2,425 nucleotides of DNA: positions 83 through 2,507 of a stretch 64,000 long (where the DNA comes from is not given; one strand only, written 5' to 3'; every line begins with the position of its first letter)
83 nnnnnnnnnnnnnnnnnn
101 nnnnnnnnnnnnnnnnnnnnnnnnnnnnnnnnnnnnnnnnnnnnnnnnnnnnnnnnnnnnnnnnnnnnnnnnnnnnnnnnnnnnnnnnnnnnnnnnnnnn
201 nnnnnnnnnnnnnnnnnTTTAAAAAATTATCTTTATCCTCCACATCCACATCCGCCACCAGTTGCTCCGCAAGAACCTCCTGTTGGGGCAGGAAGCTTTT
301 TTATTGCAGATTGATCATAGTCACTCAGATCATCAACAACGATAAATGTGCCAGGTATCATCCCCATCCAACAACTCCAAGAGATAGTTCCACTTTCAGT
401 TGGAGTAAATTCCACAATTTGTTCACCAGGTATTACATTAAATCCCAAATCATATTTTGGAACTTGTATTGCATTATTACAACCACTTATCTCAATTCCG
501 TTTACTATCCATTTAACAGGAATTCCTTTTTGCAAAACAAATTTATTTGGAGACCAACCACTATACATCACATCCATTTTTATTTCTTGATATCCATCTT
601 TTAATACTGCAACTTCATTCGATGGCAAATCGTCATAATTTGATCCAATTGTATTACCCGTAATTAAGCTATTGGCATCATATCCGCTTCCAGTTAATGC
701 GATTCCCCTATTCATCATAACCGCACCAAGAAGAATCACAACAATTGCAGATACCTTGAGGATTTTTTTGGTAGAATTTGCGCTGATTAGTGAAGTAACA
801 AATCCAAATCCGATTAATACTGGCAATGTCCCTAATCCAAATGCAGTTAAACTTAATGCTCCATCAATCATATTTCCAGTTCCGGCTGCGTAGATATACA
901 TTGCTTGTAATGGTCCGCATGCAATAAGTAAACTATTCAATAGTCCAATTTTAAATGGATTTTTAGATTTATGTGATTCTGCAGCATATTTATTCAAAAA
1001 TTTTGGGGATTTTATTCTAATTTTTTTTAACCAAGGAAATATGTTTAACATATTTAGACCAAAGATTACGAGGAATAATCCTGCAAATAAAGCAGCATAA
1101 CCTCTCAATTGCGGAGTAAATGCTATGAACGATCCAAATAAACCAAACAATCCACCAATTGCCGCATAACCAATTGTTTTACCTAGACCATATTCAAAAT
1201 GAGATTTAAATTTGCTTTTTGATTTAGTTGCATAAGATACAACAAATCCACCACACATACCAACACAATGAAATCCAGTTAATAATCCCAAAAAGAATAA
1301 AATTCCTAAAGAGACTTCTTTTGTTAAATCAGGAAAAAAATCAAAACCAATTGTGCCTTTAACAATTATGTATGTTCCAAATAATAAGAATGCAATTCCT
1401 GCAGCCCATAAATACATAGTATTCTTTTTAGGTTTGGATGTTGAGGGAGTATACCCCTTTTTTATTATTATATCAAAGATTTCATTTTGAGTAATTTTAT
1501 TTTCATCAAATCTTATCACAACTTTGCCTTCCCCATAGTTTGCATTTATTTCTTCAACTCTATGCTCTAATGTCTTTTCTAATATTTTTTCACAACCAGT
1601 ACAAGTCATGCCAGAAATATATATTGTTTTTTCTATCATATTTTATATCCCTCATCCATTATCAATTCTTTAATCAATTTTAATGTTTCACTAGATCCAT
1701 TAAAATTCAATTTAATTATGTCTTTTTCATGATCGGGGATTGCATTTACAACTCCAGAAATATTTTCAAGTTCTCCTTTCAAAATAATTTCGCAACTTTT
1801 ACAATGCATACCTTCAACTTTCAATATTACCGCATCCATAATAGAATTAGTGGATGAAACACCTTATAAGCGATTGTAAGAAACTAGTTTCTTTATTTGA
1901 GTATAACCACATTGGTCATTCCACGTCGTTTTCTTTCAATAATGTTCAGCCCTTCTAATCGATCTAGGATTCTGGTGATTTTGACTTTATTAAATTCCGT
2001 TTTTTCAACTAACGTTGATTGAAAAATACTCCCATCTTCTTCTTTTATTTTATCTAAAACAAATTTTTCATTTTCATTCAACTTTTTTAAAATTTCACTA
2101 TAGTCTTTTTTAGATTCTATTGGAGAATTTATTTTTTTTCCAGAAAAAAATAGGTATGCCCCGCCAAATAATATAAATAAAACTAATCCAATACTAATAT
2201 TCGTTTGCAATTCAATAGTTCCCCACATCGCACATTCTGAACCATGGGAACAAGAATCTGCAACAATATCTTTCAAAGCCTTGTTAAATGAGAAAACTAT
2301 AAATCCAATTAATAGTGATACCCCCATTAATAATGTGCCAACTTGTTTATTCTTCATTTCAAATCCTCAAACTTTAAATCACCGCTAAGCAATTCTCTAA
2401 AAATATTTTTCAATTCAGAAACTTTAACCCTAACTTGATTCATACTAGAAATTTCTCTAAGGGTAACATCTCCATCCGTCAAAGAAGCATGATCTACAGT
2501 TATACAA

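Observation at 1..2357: Copper-handling cluster with an unusual HMA / DsbD_2-like transmembrane / cupredoxin fusion protein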

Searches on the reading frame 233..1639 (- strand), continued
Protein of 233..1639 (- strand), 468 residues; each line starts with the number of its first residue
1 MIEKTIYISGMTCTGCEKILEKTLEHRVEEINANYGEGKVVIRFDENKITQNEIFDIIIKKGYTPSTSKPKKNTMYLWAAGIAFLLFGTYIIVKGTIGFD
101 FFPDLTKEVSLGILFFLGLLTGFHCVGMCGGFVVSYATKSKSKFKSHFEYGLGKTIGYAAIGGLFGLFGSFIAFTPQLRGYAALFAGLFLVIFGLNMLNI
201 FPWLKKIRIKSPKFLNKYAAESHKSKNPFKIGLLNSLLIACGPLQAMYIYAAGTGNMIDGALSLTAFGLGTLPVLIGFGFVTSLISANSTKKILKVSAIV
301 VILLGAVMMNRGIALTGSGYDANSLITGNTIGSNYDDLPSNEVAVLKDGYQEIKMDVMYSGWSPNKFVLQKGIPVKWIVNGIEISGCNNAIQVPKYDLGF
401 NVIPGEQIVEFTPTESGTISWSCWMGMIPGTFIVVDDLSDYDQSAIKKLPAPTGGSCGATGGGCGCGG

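Call 61: get_annotated_region(hit=H1, flank=6000)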
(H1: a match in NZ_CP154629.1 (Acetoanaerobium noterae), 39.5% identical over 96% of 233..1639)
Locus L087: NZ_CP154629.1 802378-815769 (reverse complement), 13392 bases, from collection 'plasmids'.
description: Acetoanaerobium noterae strain DSL2 plasmid pTPELB2, complete sequence
organism: Acetoanaerobium noterae (NCBI taxid 745369)
taxonomy: Bacteria; Bacillota; Clostridia; Peptostreptococcales; Filifactoraceae; Acetoanaerobium; Acetoanaerobium noterae
host: -; source: cell culture,Sludge of a digestion tower of a wastewater treatment plant; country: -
typing (MOB-suite, as given by PLSDB): non-mobilizable
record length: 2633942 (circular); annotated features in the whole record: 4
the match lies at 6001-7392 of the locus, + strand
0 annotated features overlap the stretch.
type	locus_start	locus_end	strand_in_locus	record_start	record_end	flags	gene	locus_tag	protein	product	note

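Call 62: get_annotated_region(hit=H5, flank=5000)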
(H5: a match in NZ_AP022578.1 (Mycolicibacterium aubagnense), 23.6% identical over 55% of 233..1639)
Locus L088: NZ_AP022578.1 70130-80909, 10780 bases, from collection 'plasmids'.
description: Mycolicibacterium aubagnense strain JCM 15296 plasmid pJCM15296, complete sequence
organism: Mycolicibacterium aubagnense (NCBI taxid 319707)
taxonomy: Bacteria; Actinomycetota; Actinomycetes; Mycobacteriales; Mycobacteriaceae; Mycolicibacterium; Mycolicibacterium aubagnense
host: -; source: -; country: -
typing (MOB-suite, as given by PLSDB): non-mobilizable
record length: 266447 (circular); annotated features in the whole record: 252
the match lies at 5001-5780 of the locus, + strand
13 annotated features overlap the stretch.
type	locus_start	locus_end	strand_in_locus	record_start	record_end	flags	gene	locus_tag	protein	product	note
CDS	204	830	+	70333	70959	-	-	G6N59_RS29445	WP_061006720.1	phosphatase PAP2 family protein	-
CDS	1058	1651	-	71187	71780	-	-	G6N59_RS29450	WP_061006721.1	TlpA disulfide reductase family protein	-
CDS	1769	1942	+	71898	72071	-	-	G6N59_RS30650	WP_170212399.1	hypothetical protein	-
CDS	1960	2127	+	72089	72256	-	-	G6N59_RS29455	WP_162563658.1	hypothetical protein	-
CDS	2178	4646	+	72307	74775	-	-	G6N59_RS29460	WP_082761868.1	heavy metal translocating P-type ATPase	GO:0006812 - monoatomic cation transport [Evidence IEA]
CDS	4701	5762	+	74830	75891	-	-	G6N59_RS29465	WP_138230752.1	sulfite exporter TauE/SafE family protein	-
CDS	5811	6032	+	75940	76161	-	-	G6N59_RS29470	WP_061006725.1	heavy-metal-associated domain-containing protein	-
CDS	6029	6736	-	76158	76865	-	-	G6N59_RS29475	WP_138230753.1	hypothetical protein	-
CDS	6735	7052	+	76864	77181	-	-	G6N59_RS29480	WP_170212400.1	hypothetical protein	-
CDS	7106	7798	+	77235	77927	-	-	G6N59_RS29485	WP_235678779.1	hypothetical protein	-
CDS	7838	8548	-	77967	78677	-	-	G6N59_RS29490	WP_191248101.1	cation transporter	GO:0006812 - monoatomic cation transport [Evidence IEA]; GO:0055085 - transmembrane transport [Evidence IEA]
CDS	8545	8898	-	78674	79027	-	-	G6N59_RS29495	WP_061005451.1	metalloregulator ArsR/SmtB family transcription factor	GO:0006355 - regulation of DNA-templated transcription [Evidence IEA]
CDS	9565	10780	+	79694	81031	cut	-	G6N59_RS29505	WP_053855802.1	IS256 family transposase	-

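Call 63: get_annotated_region(hit=H6, flank=5000)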
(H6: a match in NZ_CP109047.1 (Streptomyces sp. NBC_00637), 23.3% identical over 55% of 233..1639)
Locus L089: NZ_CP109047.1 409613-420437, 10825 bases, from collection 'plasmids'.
description: Streptomyces sp. NBC_00637 strain NBC 00637 plasmid unnamed1, complete sequence
organism: Streptomyces sp. NBC_00637 (NCBI taxid 2903667)
taxonomy: Bacteria; Actinomycetota; Actinomycetes; Kitasatosporales; Streptomycetaceae; Streptomyces; Streptomyces sp. NBC 00637
host: -; source: -; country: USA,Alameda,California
typing (MOB-suite, as given by PLSDB): non-mobilizable
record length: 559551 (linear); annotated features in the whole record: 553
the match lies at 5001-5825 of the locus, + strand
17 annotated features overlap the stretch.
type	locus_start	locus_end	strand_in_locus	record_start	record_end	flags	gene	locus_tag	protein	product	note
CDS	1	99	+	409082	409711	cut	-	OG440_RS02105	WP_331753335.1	class I SAM-dependent methyltransferase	-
CDS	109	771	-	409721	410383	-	-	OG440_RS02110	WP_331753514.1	TlpA disulfide reductase family protein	-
CDS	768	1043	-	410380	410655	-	-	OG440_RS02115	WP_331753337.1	hypothetical protein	-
CDS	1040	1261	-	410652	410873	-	-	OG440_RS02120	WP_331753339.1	hypothetical protein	-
CDS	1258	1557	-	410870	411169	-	-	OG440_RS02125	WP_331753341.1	glutaredoxin family protein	-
CDS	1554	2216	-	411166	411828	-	-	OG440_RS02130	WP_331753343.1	peroxiredoxin family protein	-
CDS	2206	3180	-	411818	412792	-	-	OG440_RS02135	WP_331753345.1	cytochrome c biogenesis protein CcdA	GO:0017004 - cytochrome complex assembly [Evidence IEA]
CDS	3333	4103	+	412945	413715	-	-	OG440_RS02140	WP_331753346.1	cytochrome c biogenesis protein CcdA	GO:0017004 - cytochrome complex assembly [Evidence IEA]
CDS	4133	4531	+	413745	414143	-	-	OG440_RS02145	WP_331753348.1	hypothetical protein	-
CDS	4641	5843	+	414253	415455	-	-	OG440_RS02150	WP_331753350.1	sulfite exporter TauE/SafE family protein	-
CDS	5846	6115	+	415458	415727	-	-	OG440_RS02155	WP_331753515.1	cation transporter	-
CDS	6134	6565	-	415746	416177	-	-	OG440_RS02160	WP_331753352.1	heavy metal-responsive transcriptional regulator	-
CDS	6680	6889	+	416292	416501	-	-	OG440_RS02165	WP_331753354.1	heavy-metal-associated domain-containing protein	-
CDS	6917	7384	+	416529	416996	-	-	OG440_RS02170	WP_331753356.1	hypothetical protein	-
CDS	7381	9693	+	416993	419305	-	-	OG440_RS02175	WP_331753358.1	heavy metal translocating P-type ATPase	GO:0006812 - monoatomic cation transport [Evidence IEA]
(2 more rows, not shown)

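Call 64: get_annotated_region(hit=H2, flank=5000)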
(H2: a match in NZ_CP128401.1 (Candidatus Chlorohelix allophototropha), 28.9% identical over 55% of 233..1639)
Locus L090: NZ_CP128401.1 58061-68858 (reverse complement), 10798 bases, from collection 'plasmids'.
description: Candidatus Chlorohelix allophototropha isolate L227-S17 plasmid unnamed1, complete sequence
organism: Candidatus Chlorohelix allophototropha (NCBI taxid 3003348)
taxonomy: Bacteria; Chloroflexota; Chloroflexia; Candidatus Chloroheliales; Candidatus Chloroheliaceae; Candidatus Chlorohelix; Candidatus Chlorohelix allophototropha
host: -; source: Single colony of Candidatus Chlorohelix allophototropha from a non-axenic enrichment (subculture 19.9); ...; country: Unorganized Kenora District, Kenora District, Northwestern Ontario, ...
typing (MOB-suite, as given by PLSDB): non-mobilizable
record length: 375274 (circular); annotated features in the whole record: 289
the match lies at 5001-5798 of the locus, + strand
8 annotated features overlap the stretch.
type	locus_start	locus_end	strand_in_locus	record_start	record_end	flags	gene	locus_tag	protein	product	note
CDS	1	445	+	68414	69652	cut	-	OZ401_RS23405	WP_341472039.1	threonine synthase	-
CDS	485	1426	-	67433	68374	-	-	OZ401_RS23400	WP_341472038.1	response regulator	GO:0000160 - phosphorelay signal transduction system [Evidence IEA]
CDS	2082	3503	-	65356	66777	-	-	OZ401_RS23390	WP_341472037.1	HAMP domain-containing sensor histidine kinase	GO:0007165 - signal transduction [Evidence IEA]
CDS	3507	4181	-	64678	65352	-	-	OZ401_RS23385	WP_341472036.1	response regulator transcription factor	GO:0000160 - phosphorelay signal transduction system [Evidence IEA]; GO:0006355 - regulation of DNA-templated ...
CDS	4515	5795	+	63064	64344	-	-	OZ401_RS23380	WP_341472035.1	sulfite exporter TauE/SafE family protein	-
CDS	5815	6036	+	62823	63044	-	-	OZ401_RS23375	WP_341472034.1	heavy-metal-associated domain-containing protein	-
CDS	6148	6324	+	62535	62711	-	-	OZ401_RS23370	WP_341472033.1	YHS domain-containing protein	-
CDS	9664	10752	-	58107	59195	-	-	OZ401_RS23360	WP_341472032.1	ABC transporter substrate-binding protein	-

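Call 80: search_protein_families(library=pfam, proteins=[P0021, P0069], max_evalue=10)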
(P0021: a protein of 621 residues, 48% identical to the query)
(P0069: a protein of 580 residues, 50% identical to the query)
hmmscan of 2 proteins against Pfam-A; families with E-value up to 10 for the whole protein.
P0021 (621 aa): 3 families
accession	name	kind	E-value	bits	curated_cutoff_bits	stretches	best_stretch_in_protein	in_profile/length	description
PF13386.12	DsbD_2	-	5.4e-43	147.7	24.9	1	122-321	2-198/199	Cytochrome C biogenesis protein transmembrane region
PF00403.32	HMA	-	6.9e-14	52.4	24.8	1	11-69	3-61/62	Heavy-metal-associated domain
PF13473.12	Cupredoxin_1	-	1.9e-12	47.6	27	2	496-586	14-104/104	Cupredoxin-like domain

P0069 (580 aa): 5 families
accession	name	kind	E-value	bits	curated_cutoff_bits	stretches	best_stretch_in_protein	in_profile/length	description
PF13386.12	DsbD_2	-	3.3e-47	161.4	24.9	1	117-313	2-199/199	Cytochrome C biogenesis protein transmembrane region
PF00403.32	HMA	-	1.4e-12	48.3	24.8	1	8-66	4-62/62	Heavy-metal-associated domain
PF13473.12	Cupredoxin_1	-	5e-09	36.6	27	2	464-545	19-101/104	Cupredoxin-like domain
PF13126.11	DUF3975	-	0.029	15.2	25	1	74-100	4-31/80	Protein of unknown function (DUF3975)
PF23616.1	Ig_GEX2_N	-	0.098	13.2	27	1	509-536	61-88/105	GEX2 N-terminal Ig-like domain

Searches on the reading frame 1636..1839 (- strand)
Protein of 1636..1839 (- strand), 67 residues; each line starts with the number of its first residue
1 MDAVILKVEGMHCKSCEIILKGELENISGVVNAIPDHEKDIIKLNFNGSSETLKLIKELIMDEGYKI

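Call 7: search_protein_families(library=pfam, proteins=[window:1636-1839:-], max_evalue=0.1)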
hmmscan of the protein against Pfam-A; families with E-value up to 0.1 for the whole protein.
window:1636-1839:- (67 aa): 3 families
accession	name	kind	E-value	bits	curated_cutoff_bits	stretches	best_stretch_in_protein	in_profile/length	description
PF00403.32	HMA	-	7.5e-08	33.1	24.8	1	6-66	2-62/62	Heavy-metal-associated domain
PF22747.2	Zn_ribbon_DUF2089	-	0.018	15.5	27.6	1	6-23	8-25/32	DUF2089 zinc ribbon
PF23284.2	KOW2_Spt5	-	0.051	13.9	28.9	1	19-44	7-31/50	Transcription elongation factor SPT5, second KOW domain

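Call 8: search_protein_families(library=ncbifam, proteins=[window:1636-1839:-], max_evalue=0.1)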
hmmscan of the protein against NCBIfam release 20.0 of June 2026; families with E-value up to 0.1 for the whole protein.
window:1636-1839:- (67 aa): 11 families
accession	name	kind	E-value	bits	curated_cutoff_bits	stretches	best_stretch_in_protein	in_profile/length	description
NF033795.1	chaper_CopZ_Bs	exception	2.9e-11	43.4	91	1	4-67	2-65/66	copper chaperone CopZ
NF033556.1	MerTP_fusion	equivalog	2.8e-09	36.8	180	1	4-67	122-185/186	mercuric transport protein MerTP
NF041115.1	UxxU_metal_bind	equivalog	1e-07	32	95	1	2-34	4-36/74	metal-binding (seleno)protein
NF047957.1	CopZ_AFE_1862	equivalog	8.5e-07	29.3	85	1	5-66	2-60/62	CopZ family metallochaperone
TIGR00003.1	TIGR00003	subfamily_domain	2.8e-05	24.3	62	1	6-67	4-65/66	copper ion binding protein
TIGR02052.1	MerP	equivalog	3.4e-05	24.3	92.55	1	3-65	24-86/92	mercury resistance system periplasmic binding protein MerP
NF033781.1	chaper_CopP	exception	6.7e-05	23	112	1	4-67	2-64/65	copper-binding metallochaperone CopP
NF010311.1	PRK13748.1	subfamily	0.00015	20.8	600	1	5-66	2-62/560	mercury(II) reductase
NF047536.1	Cu_chaper_CsoZ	equivalog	0.00088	19.6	77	1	5-67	4-65/66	putative copper chaperone CsoZ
NF033794.2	chaper_CopZ_Eh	exception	0.0016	18.6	95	1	6-66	4-64/68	copper chaperone CopZ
NF045683.1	MerT_CopZ_Se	exception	0.0017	17.9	375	1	3-65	163-225/235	MerT/CopZ fusion-like heavy metal transport selenoprotein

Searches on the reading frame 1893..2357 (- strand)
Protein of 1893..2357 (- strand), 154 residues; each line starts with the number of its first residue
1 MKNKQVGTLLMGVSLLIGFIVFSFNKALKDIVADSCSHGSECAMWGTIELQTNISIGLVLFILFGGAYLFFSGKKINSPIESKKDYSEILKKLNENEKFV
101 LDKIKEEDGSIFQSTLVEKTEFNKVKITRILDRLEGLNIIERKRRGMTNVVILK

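Call 7: search_protein_families(library=pfam, proteins=[window:1893-2357:-], max_evalue=0.1)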
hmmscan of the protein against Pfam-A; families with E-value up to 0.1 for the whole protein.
window:1893-2357:- (154 aa): 5 families
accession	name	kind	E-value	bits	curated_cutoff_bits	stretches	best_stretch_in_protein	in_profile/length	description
PF24034.1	DUF7343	-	1.4e-10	41.3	27.6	1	95-153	3-61/62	Domain of unknown function (DUF7343)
PF01047.28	MarR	-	5.3e-05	23.5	24.6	1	93-144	1-51/59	MarR family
PF22381.2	Staph_reg_Sar_Rot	-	0.0024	18.4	27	1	87-144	4-62/85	Transcriptional regulator SarA/Rot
PF12802.13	MarR_2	-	0.0079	16.8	27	1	100-144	10-54/61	MarR family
PF20648.2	DUF6809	-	0.082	14.2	27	0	80-125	20-65/85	Family of unknown function (DUF6809)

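Call 8: search_protein_families(library=ncbifam, proteins=[window:1893-2357:-], max_evalue=0.1)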
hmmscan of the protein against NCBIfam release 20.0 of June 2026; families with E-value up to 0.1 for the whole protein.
window:1893-2357:- (154 aa): 4 families
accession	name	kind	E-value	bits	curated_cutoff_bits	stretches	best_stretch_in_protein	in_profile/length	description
NF040939.2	trans_reg_lrs14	equivalog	0.0013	18.7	90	1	86-145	12-71/103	Lrs14 family HTH-type transcriptional regulator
NF041230.1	BagL_FevM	exception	0.044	13.8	230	1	99-141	43-85/145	MarR family transcriptional regulator BagL/FevM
NF001626.0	PRK00411.1-5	equivalog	0.09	11.6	417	0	86-143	288-348/374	ORC1-type DNA replication protein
NF041734.1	resp_reg_RppA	equivalog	0.096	12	250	0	80-152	6-77/229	two-component system response regulator RppA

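Call 68: find_homologous_proteins(query=window:1893-2357:-, max_evalue=0.001)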
Query window:1893-2357:- (154 aa): 1372 proteins with E <= 0.001 among 1457 candidates; the best 120 are listed.
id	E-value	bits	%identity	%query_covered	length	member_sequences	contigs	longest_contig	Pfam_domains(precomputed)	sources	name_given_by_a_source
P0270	3.2e-91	320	99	100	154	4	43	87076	PF24034.2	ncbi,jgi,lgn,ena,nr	ncbi:hypothetical protein HN706_01290 [Candidatus Woesearchaeota archaeon]|jgi:uncharacterized membr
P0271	2.8e-82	291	91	100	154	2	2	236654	PF24034.2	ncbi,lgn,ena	-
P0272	9.2e-74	264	82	100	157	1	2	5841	PF24034.2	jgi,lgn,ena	-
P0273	3.8e-71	255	83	100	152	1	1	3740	PF24034.2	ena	-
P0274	4.0e-71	255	83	100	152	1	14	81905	PF24034.2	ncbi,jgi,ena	-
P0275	6.0e-71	255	82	100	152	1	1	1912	PF24034.2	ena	-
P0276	2.8e-70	252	82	100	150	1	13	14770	PF24034.2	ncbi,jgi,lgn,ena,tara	jgi:uncharacterized membrane protein|tara:strand:+ start:235 stop:687 length:453 start_codon:yes sto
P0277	4.9e-70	252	82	100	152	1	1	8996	PF24034.2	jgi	-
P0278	7.7e-70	251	81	100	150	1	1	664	PF24034.2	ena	-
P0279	4.7e-68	245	81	100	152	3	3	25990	PF24034.2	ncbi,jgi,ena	-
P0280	2.6e-67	243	79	100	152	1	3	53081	PF24034.2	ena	-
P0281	2.7e-66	240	77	100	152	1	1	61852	PF24034.2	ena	-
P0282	2.1e-65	237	75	100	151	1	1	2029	PF24034.2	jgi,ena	-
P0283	1.3e-64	234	75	100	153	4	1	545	PF24034.2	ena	-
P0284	4.4e-64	232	82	93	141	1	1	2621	PF24034.2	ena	-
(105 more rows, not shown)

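Call 69: search_solved_structures(query=window:1893-2357:-, max_evalue=1)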
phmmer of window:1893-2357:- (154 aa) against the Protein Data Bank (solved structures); distinct sequences matched with E-value up to 1: 4.
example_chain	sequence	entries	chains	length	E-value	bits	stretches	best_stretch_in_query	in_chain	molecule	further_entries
1hsj_A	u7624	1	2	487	0.25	14.3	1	76-145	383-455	FUSION PROTEIN CONSISTING OF STAPHYLOCOCCUS ACCESSORY REGULATOR PROTEIN R AND MALTOSE BIND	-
1s3j_A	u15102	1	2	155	0.48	13.4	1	96-145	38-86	YusO protein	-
7v5y_B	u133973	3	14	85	0.5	13.3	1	76-101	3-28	Antitoxin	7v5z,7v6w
4zoh_A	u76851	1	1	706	0.85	12.6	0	90-136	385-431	Putative oxidoreductase molybdopterin-binding subunit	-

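Call 81: predict_structure(alignment_id=A4)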
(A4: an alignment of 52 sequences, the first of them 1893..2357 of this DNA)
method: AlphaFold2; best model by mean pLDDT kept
length: 154 residues; sequences in the alignment: 52
mean_pLDDT: 79.7   pTM: 0.40
mean pLDDT of the five models: 79.7, 79.5, 79.0, 78.6, 74.4
residues with pLDDT >= 90: 23; 70-90: 109; 50-70: 11; < 50: 11
segments of 3 or more residues with pLDDT < 50: 75-85
pLDDT, mean of each block of 10 residues (from residue 1): 79 92 89 78 82 90 88 52 50 78 82 84 85 84 83 82
secondary structure, 60 per line:
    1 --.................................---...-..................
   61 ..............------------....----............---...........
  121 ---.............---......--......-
elements in order: H3-35 H43-74 H87-90 H95-106 E110-112 H113-120 H124-136 E140-145 E148-153

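Call 83: fold_search(model_id=the predicted structure, library=pdb)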
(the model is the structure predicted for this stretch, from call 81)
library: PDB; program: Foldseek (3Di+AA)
matches with E <= 10: 1406; with E <= 0.001: 0
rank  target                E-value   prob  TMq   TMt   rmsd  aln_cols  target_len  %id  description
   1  6j0e_A                4.4e-03  1.00  0.41  0.50   6.6        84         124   14  Structures of two ArsR As(III)-responsive repressors: implications for the mechanism of derepression (released 2019-07-03)
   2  5k5q_C                4.7e-03  1.00  0.34  0.54  11.2        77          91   14  Structure of AspA-DNA complex: novel centromere bindng protein-centromere complex (released 2016-06-01)
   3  4omz_B                5.6e-03  1.00  0.37  0.57   8.2        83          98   17  Crystal Structure of NolR from Sinorhizobium fredii (released 2014-04-16)
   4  4xrf                  5.6e-03  1.00  0.38  0.41  12.2        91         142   21  Crystal structure of MepR like protein complexed with pseudoligands (released 2016-02-10)
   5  6cdb_A                6.0e-03  1.00  0.39  0.60   4.7        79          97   18  Crystal Structure of V66L CzrA in the Zn(II)bound state (released 2018-07-11)
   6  9fhl_c                6.0e-03  1.00  0.34  0.46  15.9       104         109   23  High-resolution cryo-EM structure of Saccharolobus solfataricus 30S ribosomal subunit bound to mRNA and initiator tRNA (released 2025-01-15)
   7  7nvs_W                6.4e-03  1.00  0.40  0.33   2.9        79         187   16  RNA polymerase II core pre-initiation complex with closed promoter DNA in proximal position (released 2021-05-05)
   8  5f7q_E                6.4e-03  1.00  0.35  0.14   8.2        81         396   23  ROK repressor Lmo0178 from Listeria monocytogenes bound to operator (released 2016-09-07)
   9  1s3j_A                6.8e-03  1.00  0.38  0.41   1.3        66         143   26  X-ray crystal structure of YusO protein from Bacillus subtilis (released 2004-04-13)
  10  2mh2_MODEL_1_A        7.2e-03  1.00  0.33  0.71   2.3        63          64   16  Structural insights into the DNA recognition and protein interaction domains reveal fundamental homologous DNA (released 2014-04-16)
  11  1z91                  8.1e-03  1.00  0.39  0.44   5.1        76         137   21  x-ray crystal structure of apo-OhrRC15S in reduced form: MarR family protein (released 2005-10-25)
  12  5f7q_L                8.1e-03  1.00  0.36  0.15   7.7        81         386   23  ROK repressor Lmo0178 from Listeria monocytogenes bound to operator (released 2016-09-07)
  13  4omy_A                8.1e-03  1.00  0.38  0.58   8.2        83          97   17  Crystal Structure of SeMet NolR from Sinorhizobium fredii in complex with oligo AT DNA (released 2014-04-16)
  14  4zzl_A                8.1e-03  1.00  0.37  0.39   4.6        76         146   25  MexR R21W derepressor mutant causing multidrug resistance in P. aeruginosa by mexAB-oprM efflux pump expression (released 2016-07-27)
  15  6uvu_B                8.1e-03  1.00  0.38  0.50   7.7        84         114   13  Crystal structure of the AntR antimony-specific transcriptional repressor (released 2020-11-04)
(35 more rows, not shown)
